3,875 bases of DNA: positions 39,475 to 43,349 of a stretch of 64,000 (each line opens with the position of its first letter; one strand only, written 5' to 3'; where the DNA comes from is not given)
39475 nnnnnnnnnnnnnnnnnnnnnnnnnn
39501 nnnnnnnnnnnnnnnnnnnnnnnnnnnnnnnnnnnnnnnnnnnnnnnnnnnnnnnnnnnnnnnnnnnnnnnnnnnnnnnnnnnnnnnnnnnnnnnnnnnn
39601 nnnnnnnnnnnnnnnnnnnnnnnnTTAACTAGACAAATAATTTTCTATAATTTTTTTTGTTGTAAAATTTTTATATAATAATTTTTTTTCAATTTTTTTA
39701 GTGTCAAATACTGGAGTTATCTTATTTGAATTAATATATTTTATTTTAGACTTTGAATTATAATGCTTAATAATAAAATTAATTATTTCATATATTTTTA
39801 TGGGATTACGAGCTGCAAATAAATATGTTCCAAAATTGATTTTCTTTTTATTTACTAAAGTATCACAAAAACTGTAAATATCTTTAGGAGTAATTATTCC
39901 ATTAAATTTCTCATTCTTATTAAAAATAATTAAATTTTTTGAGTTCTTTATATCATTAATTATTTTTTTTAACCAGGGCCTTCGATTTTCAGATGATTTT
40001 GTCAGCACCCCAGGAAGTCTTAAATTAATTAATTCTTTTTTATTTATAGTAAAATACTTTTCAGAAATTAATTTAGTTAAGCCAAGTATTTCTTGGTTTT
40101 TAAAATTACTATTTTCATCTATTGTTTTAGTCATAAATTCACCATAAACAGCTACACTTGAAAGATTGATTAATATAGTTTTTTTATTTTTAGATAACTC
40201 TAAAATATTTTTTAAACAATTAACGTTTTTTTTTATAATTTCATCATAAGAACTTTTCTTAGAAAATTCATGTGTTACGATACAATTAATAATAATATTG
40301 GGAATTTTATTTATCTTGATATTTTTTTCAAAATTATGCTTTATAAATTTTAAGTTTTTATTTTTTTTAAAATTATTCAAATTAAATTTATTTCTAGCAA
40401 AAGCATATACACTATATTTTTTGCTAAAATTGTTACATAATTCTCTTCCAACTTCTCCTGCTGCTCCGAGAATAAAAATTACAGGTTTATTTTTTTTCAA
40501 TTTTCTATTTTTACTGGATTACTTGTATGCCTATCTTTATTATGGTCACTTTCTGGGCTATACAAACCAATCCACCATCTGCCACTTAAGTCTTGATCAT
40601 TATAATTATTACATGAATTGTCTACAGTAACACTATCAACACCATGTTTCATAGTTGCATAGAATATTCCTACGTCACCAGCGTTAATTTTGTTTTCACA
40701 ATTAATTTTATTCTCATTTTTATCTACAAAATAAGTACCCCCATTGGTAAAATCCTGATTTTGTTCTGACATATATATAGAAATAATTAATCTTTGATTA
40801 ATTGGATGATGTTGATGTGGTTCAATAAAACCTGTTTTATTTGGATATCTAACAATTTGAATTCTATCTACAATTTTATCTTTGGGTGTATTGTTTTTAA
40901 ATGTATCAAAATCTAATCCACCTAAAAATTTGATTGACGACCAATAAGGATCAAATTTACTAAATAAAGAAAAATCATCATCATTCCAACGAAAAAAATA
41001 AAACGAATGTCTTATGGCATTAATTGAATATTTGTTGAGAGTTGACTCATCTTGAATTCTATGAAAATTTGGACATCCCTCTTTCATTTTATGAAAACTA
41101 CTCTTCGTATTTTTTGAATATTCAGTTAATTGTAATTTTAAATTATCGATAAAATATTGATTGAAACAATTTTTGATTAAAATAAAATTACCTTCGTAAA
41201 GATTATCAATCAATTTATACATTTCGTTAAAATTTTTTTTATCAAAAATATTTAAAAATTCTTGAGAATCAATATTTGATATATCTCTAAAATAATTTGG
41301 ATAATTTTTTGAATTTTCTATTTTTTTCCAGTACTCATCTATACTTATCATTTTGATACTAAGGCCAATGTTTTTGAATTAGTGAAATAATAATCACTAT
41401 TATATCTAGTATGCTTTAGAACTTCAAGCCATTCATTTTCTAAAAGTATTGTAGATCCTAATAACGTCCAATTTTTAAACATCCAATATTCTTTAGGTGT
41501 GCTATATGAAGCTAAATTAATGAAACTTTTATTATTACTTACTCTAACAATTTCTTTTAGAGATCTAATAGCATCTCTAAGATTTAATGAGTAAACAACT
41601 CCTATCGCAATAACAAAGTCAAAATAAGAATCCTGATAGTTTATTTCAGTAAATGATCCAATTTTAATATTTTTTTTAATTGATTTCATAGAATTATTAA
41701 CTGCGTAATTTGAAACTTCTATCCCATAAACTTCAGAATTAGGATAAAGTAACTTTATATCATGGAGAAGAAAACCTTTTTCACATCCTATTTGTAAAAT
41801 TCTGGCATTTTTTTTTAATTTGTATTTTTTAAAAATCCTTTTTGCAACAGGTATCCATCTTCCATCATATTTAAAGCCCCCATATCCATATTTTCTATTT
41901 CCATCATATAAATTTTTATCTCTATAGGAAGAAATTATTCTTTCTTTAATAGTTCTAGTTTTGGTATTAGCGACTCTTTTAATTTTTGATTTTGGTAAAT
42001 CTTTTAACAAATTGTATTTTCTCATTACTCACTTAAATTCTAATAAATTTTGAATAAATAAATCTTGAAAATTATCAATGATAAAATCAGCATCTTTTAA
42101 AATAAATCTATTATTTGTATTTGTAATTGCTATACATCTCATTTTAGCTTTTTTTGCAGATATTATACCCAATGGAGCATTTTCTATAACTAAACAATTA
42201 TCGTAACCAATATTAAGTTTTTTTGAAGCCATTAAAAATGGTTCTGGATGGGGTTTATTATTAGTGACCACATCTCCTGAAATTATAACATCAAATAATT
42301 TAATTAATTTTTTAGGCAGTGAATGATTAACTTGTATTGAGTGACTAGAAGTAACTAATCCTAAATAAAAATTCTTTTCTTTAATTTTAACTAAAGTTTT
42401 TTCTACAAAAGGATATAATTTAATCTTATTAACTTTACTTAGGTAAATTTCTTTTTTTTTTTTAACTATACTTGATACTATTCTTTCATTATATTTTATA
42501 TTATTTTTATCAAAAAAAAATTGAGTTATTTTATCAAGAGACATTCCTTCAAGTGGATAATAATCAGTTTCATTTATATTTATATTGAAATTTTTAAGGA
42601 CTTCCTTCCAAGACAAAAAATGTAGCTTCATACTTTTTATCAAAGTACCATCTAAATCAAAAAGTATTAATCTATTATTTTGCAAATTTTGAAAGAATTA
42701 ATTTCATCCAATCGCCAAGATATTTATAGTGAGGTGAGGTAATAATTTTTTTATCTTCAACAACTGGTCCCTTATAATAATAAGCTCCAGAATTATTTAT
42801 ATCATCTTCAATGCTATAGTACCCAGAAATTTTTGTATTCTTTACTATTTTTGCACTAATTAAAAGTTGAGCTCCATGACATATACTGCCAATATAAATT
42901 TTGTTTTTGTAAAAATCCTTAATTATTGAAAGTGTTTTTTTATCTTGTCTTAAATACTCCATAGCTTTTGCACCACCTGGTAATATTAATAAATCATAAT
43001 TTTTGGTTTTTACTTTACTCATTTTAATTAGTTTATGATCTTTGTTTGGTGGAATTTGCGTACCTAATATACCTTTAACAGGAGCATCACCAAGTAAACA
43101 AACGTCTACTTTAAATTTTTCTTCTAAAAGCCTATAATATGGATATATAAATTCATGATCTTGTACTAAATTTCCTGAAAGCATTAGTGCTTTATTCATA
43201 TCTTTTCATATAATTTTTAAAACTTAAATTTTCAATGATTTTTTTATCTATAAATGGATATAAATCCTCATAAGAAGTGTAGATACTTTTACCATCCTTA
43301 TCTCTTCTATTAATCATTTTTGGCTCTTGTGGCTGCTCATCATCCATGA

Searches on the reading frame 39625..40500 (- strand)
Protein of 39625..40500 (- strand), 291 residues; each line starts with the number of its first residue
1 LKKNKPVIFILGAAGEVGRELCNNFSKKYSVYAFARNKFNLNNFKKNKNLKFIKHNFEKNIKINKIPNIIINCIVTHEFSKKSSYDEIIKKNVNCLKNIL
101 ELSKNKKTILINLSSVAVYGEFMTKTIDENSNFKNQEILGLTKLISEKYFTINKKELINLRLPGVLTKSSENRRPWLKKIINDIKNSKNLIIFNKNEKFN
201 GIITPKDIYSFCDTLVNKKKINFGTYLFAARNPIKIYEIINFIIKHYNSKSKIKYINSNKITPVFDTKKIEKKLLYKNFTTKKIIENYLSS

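Call 3: search_protein_families(library=pfam, proteins=[window:39625-40500:-], max_evalue=0.01)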
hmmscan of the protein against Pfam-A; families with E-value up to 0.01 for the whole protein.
window:39625-40500:- (291 aa): 5 families
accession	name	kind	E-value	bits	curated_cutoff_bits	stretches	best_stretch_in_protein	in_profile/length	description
PF01370.27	Epimerase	-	5.1e-13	49.4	20.9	1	8-196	1-205/240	NAD dependent epimerase/dehydratase family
PF04321.23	RmlD_sub_bind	-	1.3e-12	47.8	27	1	8-259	3-244/287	RmlD substrate binding domain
PF16363.11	GDP_Man_Dehyd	-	1.8e-05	24.8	27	1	9-156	1-169/332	GDP-mannose 4,6 dehydratase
PF13460.12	NAD_binding_10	-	0.0006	20.2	27.2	1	12-65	1-56/184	NAD(P)H-binding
PF07993.18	NAD_binding_4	-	0.0042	16.7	20.1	1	68-132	90-153/258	Male sterility protein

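Call 16: search_protein_families(library=ncbifam, proteins=[window:39625-40500:-], max_evalue=0.001)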
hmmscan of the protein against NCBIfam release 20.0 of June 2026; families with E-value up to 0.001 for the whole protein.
window:39625-40500:- (291 aa): 5 families
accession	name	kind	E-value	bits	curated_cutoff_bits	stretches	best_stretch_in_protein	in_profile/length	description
TIGR02197.1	heptose_epim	equivalog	9.2e-08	31.6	274.6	1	8-258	1-271/316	ADP-glyceromanno-heptose 6-epimerase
TIGR01777.1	yfcH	hypoth_equivalog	1.8e-07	31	207.35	1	8-135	1-132/292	TIGR01777 family oxidoreductase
TIGR01214.1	rmlD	equivalog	1.2e-06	27.9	224.05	1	8-264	2-241/285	dTDP-4-dehydrorhamnose reductase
NF043036.1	ErythonDh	equivalog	0.00038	19.8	325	1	86-148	94-158/321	D-erythronate dehydrogenase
TIGR01179.1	galE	equivalog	0.00046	19.1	262.3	1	8-151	2-157/332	UDP-glucose 4-epimerase GalE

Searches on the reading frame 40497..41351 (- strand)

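Call 3: search_protein_families(library=pfam, proteins=[window:40497-41351:-], max_evalue=0.01)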
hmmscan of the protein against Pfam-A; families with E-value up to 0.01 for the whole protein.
window:40497-41351:- (284 aa): 1 family
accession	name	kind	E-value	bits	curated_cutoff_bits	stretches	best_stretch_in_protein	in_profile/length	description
PF13640.12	2OG-FeII_Oxy_3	-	0.00033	22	27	1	165-243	2-86/98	2OG-Fe(II) oxygenase superfamily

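Call 16: search_protein_families(library=ncbifam, proteins=[window:40497-41351:-], max_evalue=0.001)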
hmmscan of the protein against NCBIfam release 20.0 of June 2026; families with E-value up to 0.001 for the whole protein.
window:40497-41351:- (284 aa): 0 families

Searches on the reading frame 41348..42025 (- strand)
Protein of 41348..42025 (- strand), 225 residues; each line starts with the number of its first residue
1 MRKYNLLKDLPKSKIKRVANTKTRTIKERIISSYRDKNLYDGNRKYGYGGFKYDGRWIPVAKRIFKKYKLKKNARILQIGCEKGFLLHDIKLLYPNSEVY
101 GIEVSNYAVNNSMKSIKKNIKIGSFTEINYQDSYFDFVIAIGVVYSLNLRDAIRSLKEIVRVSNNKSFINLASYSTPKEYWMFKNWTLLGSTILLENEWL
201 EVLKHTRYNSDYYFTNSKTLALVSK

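Call 3: search_protein_families(library=pfam, proteins=[window:41348-42025:-], max_evalue=0.01)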
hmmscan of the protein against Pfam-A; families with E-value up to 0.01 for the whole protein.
window:41348-42025:- (225 aa): 6 families
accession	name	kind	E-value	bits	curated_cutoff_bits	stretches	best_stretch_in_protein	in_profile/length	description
PF13847.12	Methyltransf_31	-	9.9e-10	38.7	27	1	71-187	2-123/145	Methyltransferase domain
PF08241.18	Methyltransf_11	-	7.8e-09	36.5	21.2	1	77-163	1-87/95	Methyltransferase domain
PF13649.12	Methyltransf_25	-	1.3e-07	32.6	27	1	76-163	1-93/97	Methyltransferase domain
PF08242.18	Methyltransf_12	-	7.9e-07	30.2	30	1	77-161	1-90/98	Methyltransferase domain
PF13489.12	Methyltransf_23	-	5.7e-05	23.4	27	1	56-161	8-106/164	Methyltransferase domain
PF07021.18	MetW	-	0.00026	21.1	21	1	70-176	11-114/193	Methionine biosynthesis protein MetW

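Call 16: search_protein_families(library=ncbifam, proteins=[window:41348-42025:-], max_evalue=0.001)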
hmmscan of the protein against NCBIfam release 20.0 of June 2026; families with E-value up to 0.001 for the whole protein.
window:41348-42025:- (225 aa): 8 families
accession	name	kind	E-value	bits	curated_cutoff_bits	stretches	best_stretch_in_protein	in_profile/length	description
TIGR03587.1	Pse_Me-ase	hypoth_equivalog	8.8e-10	39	112.05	1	69-174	40-143/204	pseudaminic acid biosynthesis-associated methylase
NF004452.0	PRK05785.1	equivalog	1.6e-06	27.7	207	1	48-170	28-145/228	hypothetical protein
NF045882.1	PLipidMtase_Leg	equivalog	4e-06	26.7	390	1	48-170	21-145/207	phospholipid N-methyltransferase PmtA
NF008300.0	PRK11088.1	equivalog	1.9e-05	24.3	303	1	65-141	78-158/272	23S rRNA (guanine(745)-N(1))-methyltransferase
TIGR02081.1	metW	equivalog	3.8e-05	23.3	189.5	1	70-170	11-111/194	methionine biosynthesis protein MetW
TIGR01934.1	MenG_MenH_UbiE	subfamily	0.00019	20.8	158.35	1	62-184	29-154/223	ubiquinone/menaquinone biosynthesis methyltransferase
NF001244.0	PRK00216.1-5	equivalog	0.00025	20.4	216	1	62-189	38-171/236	bifunctional demethylmenaquinone methyltransferase/2-methoxy-6-polyprenyl-1,4-benzoquinol methylase UbiE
NF043040.1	corrin_prot_MT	hypoth_equivalog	0.00079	18.9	180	0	55-182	25-158/216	corrinoid protein-associated methyltransferase CpaM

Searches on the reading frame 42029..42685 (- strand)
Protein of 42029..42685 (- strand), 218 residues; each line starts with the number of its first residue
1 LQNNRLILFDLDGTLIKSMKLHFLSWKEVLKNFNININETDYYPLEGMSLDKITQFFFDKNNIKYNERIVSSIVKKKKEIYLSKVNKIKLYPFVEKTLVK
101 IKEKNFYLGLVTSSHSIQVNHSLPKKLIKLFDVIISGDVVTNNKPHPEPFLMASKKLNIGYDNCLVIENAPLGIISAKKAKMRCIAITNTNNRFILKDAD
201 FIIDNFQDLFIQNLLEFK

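Call 3: search_protein_families(library=pfam, proteins=[window:42029-42685:-], max_evalue=0.01)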
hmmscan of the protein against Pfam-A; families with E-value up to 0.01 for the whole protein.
window:42029-42685:- (218 aa): 4 families
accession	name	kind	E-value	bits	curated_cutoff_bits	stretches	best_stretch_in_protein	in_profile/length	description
PF13419.12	HAD_2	-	4.3e-33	115.3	23.8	1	7-187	1-178/178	Haloacid dehalogenase-like hydrolase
PF00702.32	Hydrolase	-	3.3e-18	67.2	26.4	1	5-180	2-190/191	haloacid dehalogenase-like hydrolase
PF25264.1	DUF7864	-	0.00057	20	27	1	55-140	19-107/182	Domain of unknown function (DUF7864)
PF12710.13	HAD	-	0.0031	18.4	27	1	7-144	1-137/189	haloacid dehalogenase-like hydrolase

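Call 16: search_protein_families(library=ncbifam, proteins=[window:42029-42685:-], max_evalue=0.001)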
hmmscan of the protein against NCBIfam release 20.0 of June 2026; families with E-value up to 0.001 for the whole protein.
window:42029-42685:- (218 aa): 29 families (the best 25 are shown)
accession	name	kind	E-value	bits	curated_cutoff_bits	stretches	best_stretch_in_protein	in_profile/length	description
TIGR02009.1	PGMB-YQAB-SF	subfamily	4.8e-36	124.7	153.35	1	7-187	4-186/186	beta-phosphoglucomutase family hydrolase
NF053653.1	InDiPhoBT2121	equivalog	4.2e-35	121.3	245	1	5-209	2-211/216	inorganic diphosphatase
TIGR01990.1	bPGM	equivalog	8.2e-30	104.2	189.4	1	7-187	4-186/187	beta-phosphoglucomutase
NF008087.0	PRK10826.1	equivalog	2e-25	89.7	191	1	7-206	10-207/222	hexitol phosphatase HxpB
NF009804.0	PRK13288.1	equivalog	2.4e-24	86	218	1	6-210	5-207/215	pyrophosphatase PpaX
NF009695.0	PRK13222.1-2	equivalog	1.1e-23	83.9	225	1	2-209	4-218/226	phosphoglycolate phosphatase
NF008000.0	PRK10725.1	equivalog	1.1e-20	74.6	215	1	7-187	8-185/188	fructose-1-phosphate/6-phosphogluconate phosphatase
NF008610.0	PRK11587.1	equivalog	1.7e-20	73.3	282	1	7-213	6-207/219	sugar phosphatase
TIGR02253.1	CTE7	subfamily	2.4e-19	70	169.75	1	5-209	3-220/221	TIGR02253 family HAD-type hydrolase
NF046057.1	bifunc_MtlD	equivalog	7.4e-19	67.6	800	1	8-214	11-219/683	bifunctional mannitol-1-phosphate dehydrogenase/phosphatase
NF009697.0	PRK13222.1-4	equivalog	3.7e-18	65.7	327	1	3-210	6-219/232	phosphoglycolate phosphatase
TIGR01449.2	PGP_bact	equivalog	2.8e-17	63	180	1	7-205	1-205/213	phosphoglycolate phosphatase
NF009694.0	PRK13222.1-1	equivalog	8.3e-17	61.3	415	1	73-210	93-236/252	phosphoglycolate phosphatase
NF009698.0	PRK13223.1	equivalog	1.5e-12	47.2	466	1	78-209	90-225/272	phosphoglycolate phosphatase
TIGR01509.1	HAD-SF-IA-v3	subfamily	6e-12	46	29.4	1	87-186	63-153/154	HAD-IA family hydrolase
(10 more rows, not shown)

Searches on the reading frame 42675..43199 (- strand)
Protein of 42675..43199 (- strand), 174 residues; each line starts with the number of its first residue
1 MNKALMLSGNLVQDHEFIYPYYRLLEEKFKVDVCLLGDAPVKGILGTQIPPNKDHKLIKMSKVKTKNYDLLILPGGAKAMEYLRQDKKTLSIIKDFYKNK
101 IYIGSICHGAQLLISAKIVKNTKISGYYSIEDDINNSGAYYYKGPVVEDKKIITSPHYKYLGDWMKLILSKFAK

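Call 3: search_protein_families(library=pfam, proteins=[window:42675-43199:-], max_evalue=0.01)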
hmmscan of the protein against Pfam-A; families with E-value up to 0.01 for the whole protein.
window:42675-43199:- (174 aa): 4 families
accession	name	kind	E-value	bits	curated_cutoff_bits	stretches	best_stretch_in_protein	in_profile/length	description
PF01965.30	DJ-1_PfpI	-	3e-39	134.9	26.6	1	3-170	2-164/165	DJ-1/PfpI family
PF07685.20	GATase_3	-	0.0001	22.4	27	1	53-115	25-90/196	CobB/CobQ-like glutamine amidotransferase domain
PF17124.11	ThiJ_like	-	0.00038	20.8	30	1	59-152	76-182/186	ThiJ/PfpI family-like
PF00117.34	GATase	-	0.00076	19.6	22.8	1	52-116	29-88/190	Glutamine amidotransferase class-I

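Call 16: search_protein_families(library=ncbifam, proteins=[window:42675-43199:-], max_evalue=0.001)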
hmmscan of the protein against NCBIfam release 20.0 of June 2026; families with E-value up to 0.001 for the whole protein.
window:42675-43199:- (174 aa): 9 families
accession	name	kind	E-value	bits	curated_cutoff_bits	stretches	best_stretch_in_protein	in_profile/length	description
TIGR01382.1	PfpI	subfamily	6.3e-33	113.7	139.05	1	5-170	3-166/169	DJ-1/PfpI/YhbO family deglycase/protease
NF040823.1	deglyc_PfpI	equivalog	2.6e-26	92.4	330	1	3-167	2-160/166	deglycase PfpI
TIGR01383.1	not_thiJ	equivalog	6.3e-15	55.4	131.25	1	40-155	41-151/180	DJ-1 family glyoxalase III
NF003168.0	PRK04155.1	equivalog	2.3e-07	30.2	365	1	51-129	131-209/287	glyoxalase III HchA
NF008605.0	PRK11574.1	equivalog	3.1e-07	30.3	252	1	60-137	59-137/196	protein deglycase YajL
TIGR01737.1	FGAM_synth_I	equivalog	0.00013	21.4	177.8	1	53-120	26-98/228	phosphoribosylformylglycinamidine synthase I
TIGR01855.1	IMP_synth_hisH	equivalog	0.0002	21.2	105.4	1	58-117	27-88/198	imidazole glycerol phosphate synthase subunit HisH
NF002957.0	PRK03619.1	equivalog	0.00083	18.8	212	0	53-120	27-99/222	phosphoribosylformylglycinamidine synthase subunit PurQ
NF009861.0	PRK13324.1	equivalog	0.00098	18.7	495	0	65-143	121-197/258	type III pantothenate kinase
